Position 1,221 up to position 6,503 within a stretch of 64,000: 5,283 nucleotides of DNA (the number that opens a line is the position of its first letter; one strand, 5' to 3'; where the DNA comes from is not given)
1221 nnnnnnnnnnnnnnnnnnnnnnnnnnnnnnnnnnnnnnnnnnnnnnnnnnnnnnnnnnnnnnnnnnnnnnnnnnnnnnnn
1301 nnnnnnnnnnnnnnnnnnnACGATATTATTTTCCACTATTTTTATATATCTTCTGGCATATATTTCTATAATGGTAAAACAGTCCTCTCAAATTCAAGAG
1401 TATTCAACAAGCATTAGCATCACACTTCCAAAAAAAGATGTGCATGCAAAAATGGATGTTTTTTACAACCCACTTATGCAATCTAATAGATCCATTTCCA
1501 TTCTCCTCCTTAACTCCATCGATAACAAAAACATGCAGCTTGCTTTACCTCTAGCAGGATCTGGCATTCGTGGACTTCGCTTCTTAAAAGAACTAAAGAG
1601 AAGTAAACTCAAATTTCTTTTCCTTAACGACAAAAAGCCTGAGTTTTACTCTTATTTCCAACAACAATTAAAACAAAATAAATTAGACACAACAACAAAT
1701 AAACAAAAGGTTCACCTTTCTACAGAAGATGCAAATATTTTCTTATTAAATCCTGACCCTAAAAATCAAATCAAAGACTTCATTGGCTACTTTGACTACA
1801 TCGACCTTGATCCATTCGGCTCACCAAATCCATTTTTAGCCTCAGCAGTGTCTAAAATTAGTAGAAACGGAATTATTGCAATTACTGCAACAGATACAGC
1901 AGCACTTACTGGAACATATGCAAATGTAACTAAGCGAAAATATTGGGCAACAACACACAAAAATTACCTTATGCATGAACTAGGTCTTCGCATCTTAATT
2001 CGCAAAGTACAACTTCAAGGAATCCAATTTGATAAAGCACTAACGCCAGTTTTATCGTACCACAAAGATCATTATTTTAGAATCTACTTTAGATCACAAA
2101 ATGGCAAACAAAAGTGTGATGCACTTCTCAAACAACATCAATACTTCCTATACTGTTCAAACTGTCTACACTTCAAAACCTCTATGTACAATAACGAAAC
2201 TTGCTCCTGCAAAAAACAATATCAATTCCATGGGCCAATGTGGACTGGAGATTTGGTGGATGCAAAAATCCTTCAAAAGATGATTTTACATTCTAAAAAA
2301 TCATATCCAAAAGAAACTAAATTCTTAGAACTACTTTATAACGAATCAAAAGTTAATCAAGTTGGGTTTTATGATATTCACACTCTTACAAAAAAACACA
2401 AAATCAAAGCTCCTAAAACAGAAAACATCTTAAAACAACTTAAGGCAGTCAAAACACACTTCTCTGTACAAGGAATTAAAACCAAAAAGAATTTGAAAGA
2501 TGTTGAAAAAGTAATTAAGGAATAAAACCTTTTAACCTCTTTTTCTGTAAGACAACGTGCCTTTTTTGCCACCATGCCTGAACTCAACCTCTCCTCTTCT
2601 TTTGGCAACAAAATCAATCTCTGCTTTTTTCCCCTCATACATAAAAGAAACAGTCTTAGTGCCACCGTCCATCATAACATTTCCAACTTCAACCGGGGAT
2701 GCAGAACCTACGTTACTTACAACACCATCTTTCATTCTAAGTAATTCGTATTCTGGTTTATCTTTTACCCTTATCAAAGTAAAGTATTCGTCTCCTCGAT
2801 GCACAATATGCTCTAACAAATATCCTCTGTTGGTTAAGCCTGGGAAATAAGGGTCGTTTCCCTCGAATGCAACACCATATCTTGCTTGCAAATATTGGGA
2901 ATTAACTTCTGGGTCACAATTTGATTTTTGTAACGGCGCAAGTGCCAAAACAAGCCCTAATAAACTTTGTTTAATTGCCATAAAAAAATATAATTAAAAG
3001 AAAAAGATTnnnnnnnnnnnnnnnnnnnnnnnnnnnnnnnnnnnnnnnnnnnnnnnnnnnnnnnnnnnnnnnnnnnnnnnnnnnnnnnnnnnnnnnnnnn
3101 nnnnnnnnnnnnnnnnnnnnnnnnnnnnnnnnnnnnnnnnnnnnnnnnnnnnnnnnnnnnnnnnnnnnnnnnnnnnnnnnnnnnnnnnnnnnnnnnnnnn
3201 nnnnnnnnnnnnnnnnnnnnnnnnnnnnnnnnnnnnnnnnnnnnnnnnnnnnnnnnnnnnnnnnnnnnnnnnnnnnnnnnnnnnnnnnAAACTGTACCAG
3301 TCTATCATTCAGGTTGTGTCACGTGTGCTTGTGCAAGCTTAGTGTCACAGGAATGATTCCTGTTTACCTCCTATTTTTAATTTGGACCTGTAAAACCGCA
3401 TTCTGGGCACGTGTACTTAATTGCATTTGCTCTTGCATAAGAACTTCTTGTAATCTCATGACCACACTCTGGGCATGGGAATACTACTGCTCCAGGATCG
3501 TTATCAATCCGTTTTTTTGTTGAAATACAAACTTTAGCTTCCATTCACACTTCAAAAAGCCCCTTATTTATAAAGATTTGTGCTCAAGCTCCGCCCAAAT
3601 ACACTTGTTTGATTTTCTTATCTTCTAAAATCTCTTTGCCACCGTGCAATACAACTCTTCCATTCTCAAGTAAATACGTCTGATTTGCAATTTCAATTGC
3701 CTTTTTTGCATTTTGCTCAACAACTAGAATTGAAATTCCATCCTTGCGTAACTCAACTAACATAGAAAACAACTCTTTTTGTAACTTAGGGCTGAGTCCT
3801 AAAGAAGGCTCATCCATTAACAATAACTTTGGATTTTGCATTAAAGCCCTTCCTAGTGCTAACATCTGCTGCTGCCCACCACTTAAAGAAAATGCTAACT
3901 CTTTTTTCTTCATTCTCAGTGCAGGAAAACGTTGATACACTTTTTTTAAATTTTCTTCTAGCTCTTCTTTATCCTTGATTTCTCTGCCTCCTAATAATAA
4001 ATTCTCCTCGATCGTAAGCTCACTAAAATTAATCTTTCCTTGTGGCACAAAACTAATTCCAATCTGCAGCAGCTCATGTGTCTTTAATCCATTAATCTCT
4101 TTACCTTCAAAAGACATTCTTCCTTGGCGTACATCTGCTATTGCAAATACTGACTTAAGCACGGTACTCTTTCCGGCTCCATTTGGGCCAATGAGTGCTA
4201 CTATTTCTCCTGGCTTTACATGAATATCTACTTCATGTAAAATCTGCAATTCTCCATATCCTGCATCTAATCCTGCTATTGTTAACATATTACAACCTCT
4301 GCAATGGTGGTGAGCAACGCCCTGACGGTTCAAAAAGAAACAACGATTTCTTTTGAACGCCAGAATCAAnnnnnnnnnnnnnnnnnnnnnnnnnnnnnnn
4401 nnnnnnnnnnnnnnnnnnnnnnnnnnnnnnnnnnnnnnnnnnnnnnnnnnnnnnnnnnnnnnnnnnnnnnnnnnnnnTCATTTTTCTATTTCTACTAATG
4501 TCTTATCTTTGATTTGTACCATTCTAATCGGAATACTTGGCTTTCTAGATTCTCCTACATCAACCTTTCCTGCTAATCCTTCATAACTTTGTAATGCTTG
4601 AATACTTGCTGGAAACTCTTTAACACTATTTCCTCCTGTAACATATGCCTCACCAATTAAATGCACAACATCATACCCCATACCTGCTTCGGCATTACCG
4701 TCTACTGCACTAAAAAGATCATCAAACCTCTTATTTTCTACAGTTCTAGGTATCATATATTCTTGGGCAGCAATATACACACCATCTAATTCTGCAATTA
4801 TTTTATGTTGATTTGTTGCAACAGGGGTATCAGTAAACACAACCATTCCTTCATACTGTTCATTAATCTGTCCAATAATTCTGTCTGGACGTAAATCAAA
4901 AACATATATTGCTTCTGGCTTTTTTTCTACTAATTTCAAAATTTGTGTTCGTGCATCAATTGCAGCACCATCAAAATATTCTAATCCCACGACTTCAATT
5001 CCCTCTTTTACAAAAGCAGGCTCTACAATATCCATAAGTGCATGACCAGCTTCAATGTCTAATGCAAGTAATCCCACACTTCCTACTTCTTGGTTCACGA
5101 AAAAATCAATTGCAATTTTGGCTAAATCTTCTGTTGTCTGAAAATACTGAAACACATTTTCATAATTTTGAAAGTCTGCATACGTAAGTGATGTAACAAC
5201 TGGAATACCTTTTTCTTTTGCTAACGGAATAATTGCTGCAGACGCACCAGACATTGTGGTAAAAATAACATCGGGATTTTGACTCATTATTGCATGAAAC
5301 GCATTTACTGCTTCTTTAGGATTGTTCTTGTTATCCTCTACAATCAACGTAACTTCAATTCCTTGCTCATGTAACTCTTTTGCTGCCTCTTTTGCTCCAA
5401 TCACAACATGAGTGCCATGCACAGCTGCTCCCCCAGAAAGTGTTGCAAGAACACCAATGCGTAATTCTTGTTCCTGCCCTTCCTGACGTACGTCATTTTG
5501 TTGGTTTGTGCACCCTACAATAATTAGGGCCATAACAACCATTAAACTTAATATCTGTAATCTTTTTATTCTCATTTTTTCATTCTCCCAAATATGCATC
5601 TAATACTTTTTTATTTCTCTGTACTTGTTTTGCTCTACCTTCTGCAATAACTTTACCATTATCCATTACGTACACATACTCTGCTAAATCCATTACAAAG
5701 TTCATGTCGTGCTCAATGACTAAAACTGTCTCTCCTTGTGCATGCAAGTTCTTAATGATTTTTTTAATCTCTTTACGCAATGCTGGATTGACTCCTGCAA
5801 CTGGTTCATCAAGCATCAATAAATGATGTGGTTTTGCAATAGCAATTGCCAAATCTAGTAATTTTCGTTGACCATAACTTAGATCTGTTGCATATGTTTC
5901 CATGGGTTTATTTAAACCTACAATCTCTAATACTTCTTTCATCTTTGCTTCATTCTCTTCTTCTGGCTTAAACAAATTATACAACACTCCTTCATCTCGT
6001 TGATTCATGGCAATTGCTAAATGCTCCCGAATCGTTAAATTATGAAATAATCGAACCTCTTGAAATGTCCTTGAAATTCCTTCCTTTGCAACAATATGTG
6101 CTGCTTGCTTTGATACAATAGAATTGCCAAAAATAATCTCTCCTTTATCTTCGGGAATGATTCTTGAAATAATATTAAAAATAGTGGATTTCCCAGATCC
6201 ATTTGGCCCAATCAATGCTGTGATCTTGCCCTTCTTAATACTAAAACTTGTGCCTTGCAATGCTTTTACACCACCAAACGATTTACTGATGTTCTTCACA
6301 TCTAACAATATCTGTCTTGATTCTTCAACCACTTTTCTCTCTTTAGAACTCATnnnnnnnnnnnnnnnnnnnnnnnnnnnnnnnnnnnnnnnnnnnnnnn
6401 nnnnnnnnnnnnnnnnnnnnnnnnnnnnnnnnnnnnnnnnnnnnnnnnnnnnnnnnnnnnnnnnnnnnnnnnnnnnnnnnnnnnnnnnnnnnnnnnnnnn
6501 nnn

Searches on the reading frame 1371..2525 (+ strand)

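Call 49: search_protein_families(library=pfam, proteins=[window:1371-2525:+], max_evalue=0.0001)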
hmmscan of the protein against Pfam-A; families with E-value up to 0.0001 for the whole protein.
window:1371-2525:+ (384 aa): 1 family
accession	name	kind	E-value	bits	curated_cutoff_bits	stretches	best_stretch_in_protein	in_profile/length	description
PF02005.22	TRM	-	3.4e-89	300.1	27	1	22-382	12-375/376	N2,N2-dimethylguanosine tRNA methyltransferase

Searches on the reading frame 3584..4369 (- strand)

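Call 49: search_protein_families(library=pfam, proteins=[window:3584-4369:-], max_evalue=0.0001)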
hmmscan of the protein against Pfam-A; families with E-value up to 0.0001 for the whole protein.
window:3584-4369:- (261 aa): 4 families
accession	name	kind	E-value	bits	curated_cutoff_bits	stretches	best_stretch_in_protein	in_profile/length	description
PF00005.33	ABC_tran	-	8e-32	111.1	25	1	44-189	1-136/137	ABC transporter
PF13304.12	AAA_21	-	2.4e-14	54.6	27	2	154-216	230-295/304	AAA domain, putative AbiEii toxin, Type IV TA system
PF02463.25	SMC_N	-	6.3e-07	29.5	40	1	55-219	25-197/220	RecF/RecN/SMC N terminal domain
PF13175.12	AAA_15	-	1.9e-05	24.9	32.1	0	47-132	17-92/374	AAA ATPase domain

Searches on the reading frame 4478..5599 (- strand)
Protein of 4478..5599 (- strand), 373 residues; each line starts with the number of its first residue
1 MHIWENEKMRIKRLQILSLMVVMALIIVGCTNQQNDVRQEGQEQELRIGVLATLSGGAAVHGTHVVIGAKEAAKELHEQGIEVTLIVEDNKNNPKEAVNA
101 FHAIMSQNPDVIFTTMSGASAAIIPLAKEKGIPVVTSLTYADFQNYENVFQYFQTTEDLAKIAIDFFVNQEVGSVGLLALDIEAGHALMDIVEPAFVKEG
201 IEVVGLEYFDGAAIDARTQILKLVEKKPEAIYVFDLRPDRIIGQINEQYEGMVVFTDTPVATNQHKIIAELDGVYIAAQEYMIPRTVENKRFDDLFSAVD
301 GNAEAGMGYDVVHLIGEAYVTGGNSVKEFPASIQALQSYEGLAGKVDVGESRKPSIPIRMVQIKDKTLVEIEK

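Call 49: search_protein_families(library=pfam, proteins=[window:4478-5599:-], max_evalue=0.0001)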
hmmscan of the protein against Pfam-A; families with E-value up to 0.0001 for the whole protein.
window:4478-5599:- (373 aa): 3 families
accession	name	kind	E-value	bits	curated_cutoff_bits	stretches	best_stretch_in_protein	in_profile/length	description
PF13458.12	Peripla_BP_6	-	1.8e-35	123.7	31.7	1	46-365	2-340/343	Periplasmic binding protein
PF01094.35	ANF_receptor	-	4e-10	39.7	25.4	1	79-240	21-189/353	Receptor family ligand binding region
PF13407.12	Peripla_BP_4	-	1.1e-06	28.9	35.1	1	68-225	19-178/258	Periplasmic binding protein domain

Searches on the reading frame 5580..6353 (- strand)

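Call 49: search_protein_families(library=pfam, proteins=[window:5580-6353:-], max_evalue=0.0001)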
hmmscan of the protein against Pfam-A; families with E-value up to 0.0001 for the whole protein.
window:5580-6353:- (257 aa): 5 families
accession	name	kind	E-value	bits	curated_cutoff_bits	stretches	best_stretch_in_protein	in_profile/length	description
PF00005.33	ABC_tran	-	3.3e-29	102.7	25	1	32-186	1-137/137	ABC transporter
PF13304.12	AAA_21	-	3.1e-15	57.5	27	2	108-216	173-299/304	AAA domain, putative AbiEii toxin, Type IV TA system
PF02463.25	SMC_N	-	4.1e-11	43.2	40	1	29-231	10-213/220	RecF/RecN/SMC N terminal domain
PF12399.14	BCA_ABC_TP_C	-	5.8e-08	32.6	25.5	1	234-257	1-24/27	Branched-chain amino acid ATP-binding cassette transporter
PF13555.12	AAA_29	-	4.3e-05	23.6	27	1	33-64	13-44/61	P-loop containing region of AAA domain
